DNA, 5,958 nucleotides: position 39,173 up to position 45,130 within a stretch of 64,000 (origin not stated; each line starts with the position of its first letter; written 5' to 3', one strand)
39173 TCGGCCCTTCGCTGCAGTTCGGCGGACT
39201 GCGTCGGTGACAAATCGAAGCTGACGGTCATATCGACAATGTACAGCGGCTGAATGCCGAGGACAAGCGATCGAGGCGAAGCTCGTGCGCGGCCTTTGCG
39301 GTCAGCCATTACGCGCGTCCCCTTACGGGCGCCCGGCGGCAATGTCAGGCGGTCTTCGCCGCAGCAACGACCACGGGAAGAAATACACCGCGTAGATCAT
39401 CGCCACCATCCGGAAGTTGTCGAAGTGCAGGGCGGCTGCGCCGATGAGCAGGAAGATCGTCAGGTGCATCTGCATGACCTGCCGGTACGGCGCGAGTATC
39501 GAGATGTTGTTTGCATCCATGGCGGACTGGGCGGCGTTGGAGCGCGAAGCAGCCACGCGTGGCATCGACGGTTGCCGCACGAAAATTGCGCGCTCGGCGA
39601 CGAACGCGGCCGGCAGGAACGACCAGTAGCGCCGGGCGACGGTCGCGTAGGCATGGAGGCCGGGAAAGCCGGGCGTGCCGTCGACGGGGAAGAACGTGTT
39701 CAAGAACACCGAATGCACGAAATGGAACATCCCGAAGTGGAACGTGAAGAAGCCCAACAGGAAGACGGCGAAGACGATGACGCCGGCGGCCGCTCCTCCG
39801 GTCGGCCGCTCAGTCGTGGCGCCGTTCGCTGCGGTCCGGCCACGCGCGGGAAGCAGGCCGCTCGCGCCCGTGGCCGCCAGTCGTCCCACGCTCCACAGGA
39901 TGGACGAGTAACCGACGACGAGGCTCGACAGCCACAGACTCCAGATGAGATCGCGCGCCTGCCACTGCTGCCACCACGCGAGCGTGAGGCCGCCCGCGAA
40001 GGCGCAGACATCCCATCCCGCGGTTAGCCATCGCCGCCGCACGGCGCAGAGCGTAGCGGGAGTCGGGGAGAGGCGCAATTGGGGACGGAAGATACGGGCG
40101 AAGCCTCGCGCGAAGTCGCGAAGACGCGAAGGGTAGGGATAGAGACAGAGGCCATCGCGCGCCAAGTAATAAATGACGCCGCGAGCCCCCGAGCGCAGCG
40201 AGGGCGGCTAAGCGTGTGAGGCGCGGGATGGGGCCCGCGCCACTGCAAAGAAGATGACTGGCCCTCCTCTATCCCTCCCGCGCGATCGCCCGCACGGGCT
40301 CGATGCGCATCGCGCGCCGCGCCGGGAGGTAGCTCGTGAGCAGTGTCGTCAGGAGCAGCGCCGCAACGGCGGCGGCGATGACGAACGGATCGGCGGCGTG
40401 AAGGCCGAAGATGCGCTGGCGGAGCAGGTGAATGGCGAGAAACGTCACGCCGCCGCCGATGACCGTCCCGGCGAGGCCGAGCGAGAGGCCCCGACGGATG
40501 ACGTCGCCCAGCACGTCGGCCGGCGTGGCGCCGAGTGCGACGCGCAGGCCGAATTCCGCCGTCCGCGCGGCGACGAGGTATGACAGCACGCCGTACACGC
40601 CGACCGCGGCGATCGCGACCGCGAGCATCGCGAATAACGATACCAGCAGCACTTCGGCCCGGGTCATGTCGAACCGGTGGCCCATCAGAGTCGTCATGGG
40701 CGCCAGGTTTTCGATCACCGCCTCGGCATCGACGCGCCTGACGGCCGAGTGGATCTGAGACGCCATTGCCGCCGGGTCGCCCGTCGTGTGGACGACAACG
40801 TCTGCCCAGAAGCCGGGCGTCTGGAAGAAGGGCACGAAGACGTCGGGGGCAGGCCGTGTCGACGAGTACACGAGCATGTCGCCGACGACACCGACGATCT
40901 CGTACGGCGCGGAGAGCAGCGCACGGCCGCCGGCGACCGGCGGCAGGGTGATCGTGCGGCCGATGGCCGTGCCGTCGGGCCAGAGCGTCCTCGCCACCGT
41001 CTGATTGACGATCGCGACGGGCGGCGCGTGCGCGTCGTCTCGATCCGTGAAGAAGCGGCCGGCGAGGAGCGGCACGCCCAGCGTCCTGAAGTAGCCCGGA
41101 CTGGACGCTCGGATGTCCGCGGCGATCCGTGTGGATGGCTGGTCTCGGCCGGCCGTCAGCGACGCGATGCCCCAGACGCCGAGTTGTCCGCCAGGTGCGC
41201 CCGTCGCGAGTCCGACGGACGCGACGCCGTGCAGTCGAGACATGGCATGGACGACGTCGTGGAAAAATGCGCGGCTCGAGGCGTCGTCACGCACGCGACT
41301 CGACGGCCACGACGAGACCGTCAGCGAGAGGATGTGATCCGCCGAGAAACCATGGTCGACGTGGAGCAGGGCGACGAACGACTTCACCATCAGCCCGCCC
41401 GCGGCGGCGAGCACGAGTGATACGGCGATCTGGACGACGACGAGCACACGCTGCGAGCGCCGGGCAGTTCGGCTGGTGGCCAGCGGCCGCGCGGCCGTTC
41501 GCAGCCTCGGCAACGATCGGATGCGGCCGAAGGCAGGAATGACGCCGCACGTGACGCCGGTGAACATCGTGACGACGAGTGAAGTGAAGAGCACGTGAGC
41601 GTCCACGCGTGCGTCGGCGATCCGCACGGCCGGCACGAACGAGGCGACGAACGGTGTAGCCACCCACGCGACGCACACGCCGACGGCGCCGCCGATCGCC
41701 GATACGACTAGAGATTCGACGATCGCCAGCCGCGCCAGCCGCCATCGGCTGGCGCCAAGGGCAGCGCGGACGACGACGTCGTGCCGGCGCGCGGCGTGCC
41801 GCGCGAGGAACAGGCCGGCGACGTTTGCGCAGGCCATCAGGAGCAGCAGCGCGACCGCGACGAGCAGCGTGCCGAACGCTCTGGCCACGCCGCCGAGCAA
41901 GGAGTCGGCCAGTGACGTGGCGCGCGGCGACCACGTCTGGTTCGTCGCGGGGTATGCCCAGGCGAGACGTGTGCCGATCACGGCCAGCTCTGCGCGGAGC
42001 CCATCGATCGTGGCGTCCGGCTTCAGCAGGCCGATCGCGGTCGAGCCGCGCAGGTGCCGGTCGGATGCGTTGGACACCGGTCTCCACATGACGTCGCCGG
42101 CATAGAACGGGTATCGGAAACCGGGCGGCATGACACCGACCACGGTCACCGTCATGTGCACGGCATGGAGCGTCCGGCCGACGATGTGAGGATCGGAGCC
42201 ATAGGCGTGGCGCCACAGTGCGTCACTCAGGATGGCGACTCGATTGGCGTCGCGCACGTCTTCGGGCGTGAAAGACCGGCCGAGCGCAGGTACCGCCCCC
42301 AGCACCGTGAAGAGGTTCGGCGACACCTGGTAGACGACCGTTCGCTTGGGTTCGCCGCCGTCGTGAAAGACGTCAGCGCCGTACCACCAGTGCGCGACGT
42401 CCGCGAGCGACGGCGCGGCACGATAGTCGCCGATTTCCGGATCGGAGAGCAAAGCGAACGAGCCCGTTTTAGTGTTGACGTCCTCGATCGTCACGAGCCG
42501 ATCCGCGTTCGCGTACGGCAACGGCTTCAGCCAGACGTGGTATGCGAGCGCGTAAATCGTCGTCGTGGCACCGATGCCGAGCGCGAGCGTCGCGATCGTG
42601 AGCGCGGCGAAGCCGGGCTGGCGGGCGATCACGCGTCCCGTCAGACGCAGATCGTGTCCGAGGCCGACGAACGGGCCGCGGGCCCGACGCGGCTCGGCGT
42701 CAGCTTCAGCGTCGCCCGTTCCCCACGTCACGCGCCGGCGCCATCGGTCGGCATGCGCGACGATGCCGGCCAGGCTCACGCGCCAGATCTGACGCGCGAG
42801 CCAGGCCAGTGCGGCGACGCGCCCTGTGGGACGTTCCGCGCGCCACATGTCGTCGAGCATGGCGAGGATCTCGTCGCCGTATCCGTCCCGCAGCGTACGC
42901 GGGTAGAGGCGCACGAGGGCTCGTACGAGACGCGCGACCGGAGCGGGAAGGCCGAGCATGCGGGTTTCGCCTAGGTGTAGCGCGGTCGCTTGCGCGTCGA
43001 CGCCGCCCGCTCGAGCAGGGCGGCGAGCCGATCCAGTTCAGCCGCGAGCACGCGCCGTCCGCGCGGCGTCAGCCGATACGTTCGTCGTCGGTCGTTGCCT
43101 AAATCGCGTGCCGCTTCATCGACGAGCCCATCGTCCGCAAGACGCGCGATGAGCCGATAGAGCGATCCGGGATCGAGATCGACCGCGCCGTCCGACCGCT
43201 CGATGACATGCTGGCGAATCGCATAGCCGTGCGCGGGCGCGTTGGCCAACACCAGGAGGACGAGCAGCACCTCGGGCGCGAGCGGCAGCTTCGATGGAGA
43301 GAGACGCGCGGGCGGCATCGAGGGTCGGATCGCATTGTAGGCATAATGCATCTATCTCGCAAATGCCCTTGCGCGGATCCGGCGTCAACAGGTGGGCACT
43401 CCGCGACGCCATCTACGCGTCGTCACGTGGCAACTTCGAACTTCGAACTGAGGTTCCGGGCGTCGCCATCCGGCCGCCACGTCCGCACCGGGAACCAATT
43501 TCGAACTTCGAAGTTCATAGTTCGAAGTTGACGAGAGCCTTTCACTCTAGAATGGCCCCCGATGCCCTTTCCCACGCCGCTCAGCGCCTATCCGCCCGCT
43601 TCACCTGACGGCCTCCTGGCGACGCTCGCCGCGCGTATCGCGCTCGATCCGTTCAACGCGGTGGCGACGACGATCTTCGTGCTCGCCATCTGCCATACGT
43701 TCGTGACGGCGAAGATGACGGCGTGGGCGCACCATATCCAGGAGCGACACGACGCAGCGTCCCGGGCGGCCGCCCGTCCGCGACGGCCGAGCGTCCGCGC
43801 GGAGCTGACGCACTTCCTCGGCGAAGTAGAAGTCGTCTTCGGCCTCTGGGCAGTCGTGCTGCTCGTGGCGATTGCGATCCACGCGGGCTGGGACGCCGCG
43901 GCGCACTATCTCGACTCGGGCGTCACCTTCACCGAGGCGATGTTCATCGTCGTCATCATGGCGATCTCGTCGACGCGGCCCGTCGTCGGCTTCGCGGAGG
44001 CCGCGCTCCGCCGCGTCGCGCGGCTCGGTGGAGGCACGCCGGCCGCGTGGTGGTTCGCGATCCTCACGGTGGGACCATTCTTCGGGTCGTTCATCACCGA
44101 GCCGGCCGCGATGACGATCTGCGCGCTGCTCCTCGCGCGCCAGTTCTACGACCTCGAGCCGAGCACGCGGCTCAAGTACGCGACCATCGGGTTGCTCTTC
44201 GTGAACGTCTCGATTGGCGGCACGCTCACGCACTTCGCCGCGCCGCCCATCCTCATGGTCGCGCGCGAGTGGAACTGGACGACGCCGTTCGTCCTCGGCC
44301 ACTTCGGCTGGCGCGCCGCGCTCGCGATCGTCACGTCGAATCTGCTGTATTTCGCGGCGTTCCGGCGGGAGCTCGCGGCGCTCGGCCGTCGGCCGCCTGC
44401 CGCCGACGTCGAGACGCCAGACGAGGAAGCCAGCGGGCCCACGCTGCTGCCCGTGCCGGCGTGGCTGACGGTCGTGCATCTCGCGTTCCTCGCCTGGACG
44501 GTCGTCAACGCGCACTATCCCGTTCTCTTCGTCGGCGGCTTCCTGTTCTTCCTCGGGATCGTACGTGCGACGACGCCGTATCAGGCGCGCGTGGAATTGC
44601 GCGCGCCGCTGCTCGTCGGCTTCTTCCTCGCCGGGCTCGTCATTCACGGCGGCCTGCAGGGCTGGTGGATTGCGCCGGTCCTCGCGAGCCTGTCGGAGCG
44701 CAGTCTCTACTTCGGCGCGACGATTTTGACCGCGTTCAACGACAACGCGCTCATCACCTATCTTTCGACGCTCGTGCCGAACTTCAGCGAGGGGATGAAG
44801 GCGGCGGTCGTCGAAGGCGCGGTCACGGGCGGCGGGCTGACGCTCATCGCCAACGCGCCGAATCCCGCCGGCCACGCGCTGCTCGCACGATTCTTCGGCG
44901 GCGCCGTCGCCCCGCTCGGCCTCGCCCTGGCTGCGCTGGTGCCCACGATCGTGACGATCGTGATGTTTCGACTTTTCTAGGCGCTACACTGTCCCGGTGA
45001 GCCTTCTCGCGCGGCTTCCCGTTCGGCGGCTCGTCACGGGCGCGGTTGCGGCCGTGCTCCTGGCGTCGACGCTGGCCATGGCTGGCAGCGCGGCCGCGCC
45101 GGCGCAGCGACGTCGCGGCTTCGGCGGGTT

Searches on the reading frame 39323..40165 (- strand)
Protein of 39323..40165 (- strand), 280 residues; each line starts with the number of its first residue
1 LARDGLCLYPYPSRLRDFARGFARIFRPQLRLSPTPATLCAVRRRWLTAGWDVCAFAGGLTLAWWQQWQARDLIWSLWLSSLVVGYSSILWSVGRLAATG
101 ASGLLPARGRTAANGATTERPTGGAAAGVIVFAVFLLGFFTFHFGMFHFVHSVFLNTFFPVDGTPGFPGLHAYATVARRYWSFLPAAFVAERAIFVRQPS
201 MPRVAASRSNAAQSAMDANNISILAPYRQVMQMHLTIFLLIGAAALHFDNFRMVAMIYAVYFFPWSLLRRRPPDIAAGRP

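Call 69: search_protein_families(library=pfam, proteins=[window:39323-40165:-])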
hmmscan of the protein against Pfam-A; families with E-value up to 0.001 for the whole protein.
window:39323-40165:- (280 aa): 1 family
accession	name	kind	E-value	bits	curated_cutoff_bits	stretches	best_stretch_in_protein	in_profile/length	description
PF20108.4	DUF6498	-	4.2e-11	42.9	23.7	1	53-253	16-176/207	Family of unknown function (DUF6498)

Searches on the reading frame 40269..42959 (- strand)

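Call 11: search_protein_families(library=pfam, proteins=[window:40269-42959:-])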
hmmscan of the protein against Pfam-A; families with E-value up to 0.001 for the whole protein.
window:40269-42959:- (896 aa): 2 families
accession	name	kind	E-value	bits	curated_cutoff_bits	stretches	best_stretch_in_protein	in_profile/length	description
PF12704.14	MacB_PCD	-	3.4e-39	135.7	27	2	119-325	2-204/207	MacB-like periplasmic core domain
PF02687.27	FtsX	-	7.6e-21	74.8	25.5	2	775-888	2-120/120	FtsX-like permease C-terminal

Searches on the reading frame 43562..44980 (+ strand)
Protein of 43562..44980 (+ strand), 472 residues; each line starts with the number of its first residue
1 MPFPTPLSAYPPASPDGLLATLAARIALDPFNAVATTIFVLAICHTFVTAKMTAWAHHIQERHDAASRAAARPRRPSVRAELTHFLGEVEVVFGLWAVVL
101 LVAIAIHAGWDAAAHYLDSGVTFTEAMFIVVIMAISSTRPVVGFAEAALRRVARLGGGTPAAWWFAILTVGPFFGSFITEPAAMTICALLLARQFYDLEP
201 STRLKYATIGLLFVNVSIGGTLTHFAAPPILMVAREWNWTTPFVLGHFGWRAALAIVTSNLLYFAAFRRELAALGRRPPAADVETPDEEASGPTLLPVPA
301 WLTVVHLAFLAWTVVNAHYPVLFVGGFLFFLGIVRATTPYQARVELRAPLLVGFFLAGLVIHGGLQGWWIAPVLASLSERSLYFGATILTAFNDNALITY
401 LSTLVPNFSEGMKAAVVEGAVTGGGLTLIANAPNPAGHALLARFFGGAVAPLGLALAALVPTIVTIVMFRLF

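Call 69: search_protein_families(library=pfam, proteins=[window:43562-44980:+])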
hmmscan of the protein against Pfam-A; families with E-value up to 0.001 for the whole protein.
window:43562-44980:+ (472 aa): 1 family
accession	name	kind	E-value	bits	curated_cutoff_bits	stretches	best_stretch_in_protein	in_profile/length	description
PF07399.17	Na_H_antiport_3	-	8.2e-170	565.7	25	1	31-472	2-419/419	Putative Na+/H+ antiporter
